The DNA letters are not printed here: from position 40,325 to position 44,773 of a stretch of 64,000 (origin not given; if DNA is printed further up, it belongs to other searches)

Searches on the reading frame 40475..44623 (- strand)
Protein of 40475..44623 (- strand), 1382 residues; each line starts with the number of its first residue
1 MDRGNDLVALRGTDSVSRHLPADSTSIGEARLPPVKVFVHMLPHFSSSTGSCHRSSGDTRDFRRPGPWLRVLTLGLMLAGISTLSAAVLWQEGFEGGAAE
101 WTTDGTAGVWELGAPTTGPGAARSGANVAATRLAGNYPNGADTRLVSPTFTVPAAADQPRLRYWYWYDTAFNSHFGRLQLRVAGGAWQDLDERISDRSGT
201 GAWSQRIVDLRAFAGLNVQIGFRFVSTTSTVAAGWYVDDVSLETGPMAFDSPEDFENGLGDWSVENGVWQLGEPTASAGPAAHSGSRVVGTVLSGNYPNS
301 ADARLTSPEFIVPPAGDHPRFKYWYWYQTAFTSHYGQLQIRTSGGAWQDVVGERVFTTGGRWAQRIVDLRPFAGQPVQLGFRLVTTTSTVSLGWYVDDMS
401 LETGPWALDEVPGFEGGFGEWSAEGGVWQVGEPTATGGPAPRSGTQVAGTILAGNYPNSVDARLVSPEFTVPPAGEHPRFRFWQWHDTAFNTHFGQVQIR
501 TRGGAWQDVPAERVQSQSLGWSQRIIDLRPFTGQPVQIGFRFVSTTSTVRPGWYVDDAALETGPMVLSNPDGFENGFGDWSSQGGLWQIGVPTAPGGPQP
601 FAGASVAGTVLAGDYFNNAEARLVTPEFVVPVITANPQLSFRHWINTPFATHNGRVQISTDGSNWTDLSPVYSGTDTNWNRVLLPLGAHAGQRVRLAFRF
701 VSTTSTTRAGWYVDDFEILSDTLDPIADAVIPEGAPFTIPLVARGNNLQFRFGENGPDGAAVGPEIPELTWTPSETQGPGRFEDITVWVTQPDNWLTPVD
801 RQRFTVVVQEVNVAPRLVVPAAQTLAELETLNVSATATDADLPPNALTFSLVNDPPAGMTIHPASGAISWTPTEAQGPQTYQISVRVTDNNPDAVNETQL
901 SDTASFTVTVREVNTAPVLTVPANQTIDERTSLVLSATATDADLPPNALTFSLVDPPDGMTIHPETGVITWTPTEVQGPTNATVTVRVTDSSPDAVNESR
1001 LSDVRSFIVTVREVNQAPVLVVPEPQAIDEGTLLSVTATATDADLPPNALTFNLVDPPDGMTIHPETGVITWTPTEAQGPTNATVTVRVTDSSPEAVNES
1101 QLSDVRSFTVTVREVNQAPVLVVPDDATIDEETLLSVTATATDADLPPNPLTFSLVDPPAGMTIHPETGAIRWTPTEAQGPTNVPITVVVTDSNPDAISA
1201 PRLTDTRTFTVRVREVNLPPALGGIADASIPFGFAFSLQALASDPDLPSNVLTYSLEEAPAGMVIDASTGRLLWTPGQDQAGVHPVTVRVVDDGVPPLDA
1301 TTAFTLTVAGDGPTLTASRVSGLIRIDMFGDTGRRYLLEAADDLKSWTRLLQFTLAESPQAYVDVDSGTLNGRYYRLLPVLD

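Call 23: search_protein_families(library=pfam, proteins=[window:40475-44623:-], max_evalue=0.001)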
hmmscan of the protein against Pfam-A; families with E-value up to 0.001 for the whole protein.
window:40475-44623:- (1382 aa): 11 families
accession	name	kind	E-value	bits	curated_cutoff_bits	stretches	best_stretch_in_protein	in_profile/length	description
PF05345.18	He_PIG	-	8.9e-49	164.3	24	5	1234-1309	19-96/96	Putative Ig domain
PF18957.6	RibLong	-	3.6e-27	95.5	27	3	1025-1097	10-86/93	Long Rib domain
PF17963.7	Big_9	-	5.2e-22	79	23.6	2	1116-1194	1-78/89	Bacterial Ig domain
PF20773.4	InhA-like_MAM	-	4.4e-19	69.2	26.9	0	653-720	98-164/191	Immune inhibitor A-like, MAM domain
PF00028.23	Cadherin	-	3.3e-16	59.9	28.8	0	833-910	16-92/93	Cadherin domain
PF24908.1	Ig_SIBA-E_2nd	-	1.1e-12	48.6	27.8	0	836-892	21-77/117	Integrin beta-like protein A-E, second Ig-like domain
PF07675.18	Cleaved_Adhesin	-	6.2e-11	43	21.4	0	275-351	33-110/174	Cleaved Adhesin Domain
PF17892.7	Cadherin_5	-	8.9e-06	25.9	26.5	0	913-996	1-89/98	Cadherin-like domain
PF22633.2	F5_F8_type_C_2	-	2.6e-05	25.2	27.8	0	650-696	47-91/91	NedA-like, galactose-binding domain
PF16184.11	Cadherin_3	-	0.00017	21.9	25.5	0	836-859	25-48/106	Cadherin-like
PF21471.3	Reelin_subrepeat-B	-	0.00048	20.4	27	0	652-718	58-126/127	Reelin subrepeat B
